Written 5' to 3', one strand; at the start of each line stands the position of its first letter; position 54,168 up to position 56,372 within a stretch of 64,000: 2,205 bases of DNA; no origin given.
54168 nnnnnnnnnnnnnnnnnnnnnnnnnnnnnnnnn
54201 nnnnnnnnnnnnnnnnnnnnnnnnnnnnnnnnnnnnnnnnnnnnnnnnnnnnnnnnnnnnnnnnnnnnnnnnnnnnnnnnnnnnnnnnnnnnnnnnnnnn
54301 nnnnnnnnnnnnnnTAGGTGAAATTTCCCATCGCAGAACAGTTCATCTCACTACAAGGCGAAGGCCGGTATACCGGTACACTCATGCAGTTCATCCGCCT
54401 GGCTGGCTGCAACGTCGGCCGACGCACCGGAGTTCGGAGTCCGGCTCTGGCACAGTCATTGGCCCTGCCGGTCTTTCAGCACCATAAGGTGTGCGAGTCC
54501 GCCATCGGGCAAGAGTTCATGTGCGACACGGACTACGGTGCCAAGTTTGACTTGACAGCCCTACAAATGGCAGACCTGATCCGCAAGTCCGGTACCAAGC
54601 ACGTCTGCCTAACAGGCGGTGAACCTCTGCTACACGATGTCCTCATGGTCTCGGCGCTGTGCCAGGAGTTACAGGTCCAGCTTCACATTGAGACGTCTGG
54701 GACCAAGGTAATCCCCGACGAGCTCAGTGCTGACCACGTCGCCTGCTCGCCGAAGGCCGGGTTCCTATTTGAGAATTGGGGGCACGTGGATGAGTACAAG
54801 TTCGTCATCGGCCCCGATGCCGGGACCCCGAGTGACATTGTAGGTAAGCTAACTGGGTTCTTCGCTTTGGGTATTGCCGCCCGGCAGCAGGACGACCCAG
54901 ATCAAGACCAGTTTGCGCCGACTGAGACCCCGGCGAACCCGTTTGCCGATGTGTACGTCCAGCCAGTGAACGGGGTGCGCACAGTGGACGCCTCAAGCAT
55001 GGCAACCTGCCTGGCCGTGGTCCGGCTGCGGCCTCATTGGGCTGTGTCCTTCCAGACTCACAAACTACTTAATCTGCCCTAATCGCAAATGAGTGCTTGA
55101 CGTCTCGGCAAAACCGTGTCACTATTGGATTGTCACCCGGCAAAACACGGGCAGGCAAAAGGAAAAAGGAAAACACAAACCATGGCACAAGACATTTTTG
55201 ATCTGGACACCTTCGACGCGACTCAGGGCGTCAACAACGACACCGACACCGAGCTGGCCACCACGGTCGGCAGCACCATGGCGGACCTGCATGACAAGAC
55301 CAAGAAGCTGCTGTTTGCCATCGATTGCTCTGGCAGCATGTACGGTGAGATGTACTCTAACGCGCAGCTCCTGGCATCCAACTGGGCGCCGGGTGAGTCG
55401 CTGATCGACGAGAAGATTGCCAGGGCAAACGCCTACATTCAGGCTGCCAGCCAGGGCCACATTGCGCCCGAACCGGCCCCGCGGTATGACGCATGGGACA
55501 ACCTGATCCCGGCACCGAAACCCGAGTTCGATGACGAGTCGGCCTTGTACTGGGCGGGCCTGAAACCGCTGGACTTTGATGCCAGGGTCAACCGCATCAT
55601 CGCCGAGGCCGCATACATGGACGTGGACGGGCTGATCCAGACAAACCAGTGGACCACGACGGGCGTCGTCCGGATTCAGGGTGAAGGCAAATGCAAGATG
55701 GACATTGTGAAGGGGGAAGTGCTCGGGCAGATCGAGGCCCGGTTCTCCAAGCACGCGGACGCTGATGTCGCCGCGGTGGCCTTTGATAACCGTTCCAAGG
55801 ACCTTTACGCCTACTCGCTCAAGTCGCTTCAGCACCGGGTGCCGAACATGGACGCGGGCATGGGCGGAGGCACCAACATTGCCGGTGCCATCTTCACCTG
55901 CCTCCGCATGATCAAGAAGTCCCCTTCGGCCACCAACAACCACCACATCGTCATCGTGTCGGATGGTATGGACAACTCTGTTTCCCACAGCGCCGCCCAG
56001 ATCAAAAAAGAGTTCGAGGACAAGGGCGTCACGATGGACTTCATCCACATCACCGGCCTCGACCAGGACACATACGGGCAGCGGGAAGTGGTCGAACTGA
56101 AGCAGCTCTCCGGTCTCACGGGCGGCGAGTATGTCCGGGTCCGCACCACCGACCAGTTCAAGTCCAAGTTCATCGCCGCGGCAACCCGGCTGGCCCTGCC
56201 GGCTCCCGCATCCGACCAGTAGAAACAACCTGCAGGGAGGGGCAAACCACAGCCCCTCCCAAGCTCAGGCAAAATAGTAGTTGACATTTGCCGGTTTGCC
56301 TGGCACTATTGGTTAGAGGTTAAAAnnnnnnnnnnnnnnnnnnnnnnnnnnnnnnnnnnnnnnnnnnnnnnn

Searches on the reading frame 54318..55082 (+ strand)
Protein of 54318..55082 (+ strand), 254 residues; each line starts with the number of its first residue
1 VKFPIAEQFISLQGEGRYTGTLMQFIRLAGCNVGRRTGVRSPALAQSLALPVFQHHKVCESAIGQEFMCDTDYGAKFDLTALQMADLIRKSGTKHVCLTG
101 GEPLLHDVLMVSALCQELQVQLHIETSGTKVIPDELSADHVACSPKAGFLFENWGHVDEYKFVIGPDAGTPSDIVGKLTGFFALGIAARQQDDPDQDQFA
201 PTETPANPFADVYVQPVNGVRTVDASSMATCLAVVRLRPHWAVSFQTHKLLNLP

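Call 22: search_protein_families(library=pfam, proteins=[window:54318-55082:+], max_evalue=0.001)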
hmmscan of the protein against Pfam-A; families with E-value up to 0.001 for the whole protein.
window:54318-55082:+ (254 aa): 0 families

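Call 89: search_protein_families(library=pfam, proteins=[window:54318-55082:+], max_evalue=0.01)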
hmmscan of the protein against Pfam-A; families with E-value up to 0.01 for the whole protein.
window:54318-55082:+ (254 aa): 1 family
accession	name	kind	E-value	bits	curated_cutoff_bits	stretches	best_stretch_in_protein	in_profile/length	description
PF04055.27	Radical_SAM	-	0.0011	19.6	29.5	1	82-132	34-90/166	Radical SAM superfamily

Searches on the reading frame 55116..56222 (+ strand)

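Call 22: search_protein_families(library=pfam, proteins=[window:55116-56222:+], max_evalue=0.001)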
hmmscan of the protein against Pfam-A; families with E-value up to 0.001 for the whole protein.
window:55116-56222:+ (368 aa): 4 families
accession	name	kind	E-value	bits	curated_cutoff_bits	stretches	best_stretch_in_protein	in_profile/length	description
PF13519.12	VWA_2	-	4.8e-06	27.6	27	0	217-284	39-106/107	von Willebrand factor type A domain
PF06707.17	DUF1194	-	4.6e-05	23.2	27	1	235-318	77-160/206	Protein of unknown function (DUF1194)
PF05762.20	VWA_CoxE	-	0.00012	22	26.4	0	221-293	94-168/222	VWA domain containing CoxE-like protein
PF00092.34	VWA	-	0.0002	22.1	23.8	0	217-343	39-163/174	von Willebrand factor type A domain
